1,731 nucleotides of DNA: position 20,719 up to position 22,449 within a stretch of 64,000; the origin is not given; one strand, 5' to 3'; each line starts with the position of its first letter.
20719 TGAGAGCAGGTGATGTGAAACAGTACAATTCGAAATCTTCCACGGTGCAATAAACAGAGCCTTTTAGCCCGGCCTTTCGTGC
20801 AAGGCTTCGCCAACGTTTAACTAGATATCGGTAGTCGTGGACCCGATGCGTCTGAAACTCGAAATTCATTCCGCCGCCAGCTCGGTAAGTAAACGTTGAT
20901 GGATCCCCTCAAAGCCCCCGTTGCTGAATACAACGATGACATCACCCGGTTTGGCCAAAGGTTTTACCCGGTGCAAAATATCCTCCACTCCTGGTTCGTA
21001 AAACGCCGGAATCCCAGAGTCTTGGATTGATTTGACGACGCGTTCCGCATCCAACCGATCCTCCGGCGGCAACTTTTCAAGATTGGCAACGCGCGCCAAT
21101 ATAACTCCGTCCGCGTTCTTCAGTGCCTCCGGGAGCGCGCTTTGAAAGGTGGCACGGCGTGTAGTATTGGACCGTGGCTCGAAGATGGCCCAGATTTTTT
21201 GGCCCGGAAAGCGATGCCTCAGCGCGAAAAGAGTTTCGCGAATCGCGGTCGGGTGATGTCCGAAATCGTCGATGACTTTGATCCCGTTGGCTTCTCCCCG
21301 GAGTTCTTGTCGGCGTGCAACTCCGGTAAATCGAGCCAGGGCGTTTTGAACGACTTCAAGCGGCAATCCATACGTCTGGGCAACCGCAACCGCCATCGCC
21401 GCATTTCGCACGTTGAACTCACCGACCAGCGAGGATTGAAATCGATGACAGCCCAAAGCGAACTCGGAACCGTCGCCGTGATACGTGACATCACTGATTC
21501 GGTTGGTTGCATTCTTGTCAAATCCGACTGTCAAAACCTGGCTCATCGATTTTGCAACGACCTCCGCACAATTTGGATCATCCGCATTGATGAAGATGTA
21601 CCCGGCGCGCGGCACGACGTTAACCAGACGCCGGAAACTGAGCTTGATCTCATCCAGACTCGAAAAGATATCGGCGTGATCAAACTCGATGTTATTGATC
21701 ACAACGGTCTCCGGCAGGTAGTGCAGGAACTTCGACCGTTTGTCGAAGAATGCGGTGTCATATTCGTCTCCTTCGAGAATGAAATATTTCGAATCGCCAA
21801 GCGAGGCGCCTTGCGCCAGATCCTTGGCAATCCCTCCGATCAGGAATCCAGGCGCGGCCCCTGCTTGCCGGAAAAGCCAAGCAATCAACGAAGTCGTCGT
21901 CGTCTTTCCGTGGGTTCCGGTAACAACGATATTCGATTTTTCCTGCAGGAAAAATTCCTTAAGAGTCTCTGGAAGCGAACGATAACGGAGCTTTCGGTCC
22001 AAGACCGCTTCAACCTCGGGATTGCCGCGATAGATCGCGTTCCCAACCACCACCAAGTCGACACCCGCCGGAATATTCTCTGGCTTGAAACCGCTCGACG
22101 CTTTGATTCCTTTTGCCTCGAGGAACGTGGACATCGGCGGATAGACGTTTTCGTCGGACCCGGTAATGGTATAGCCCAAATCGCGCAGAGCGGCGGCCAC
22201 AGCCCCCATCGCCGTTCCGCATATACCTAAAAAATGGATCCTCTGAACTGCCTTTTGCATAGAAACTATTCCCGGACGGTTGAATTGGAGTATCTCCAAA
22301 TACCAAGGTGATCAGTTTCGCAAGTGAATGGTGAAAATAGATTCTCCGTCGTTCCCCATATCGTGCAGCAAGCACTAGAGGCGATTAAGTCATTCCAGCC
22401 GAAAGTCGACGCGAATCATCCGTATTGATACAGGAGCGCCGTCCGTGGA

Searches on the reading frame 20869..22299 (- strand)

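Call 59: search_protein_families(library=pfam, proteins=[window:20869-22299:-], max_evalue=0.00001)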
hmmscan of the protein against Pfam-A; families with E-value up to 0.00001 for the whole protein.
window:20869-22299:- (477 aa): 3 families
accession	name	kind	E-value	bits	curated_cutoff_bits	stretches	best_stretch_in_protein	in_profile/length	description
PF08245.18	Mur_ligase_M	-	3.7e-30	105.8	24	1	126-307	1-200/200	Mur ligase middle domain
PF01225.30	Mur_ligase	-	4.8e-20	72.2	21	1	20-118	1-92/95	Mur ligase family, catalytic domain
PF02875.26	Mur_ligase_C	-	2.6e-19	70.7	28.4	1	329-461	1-127/127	Mur ligase, glutamate ligase domain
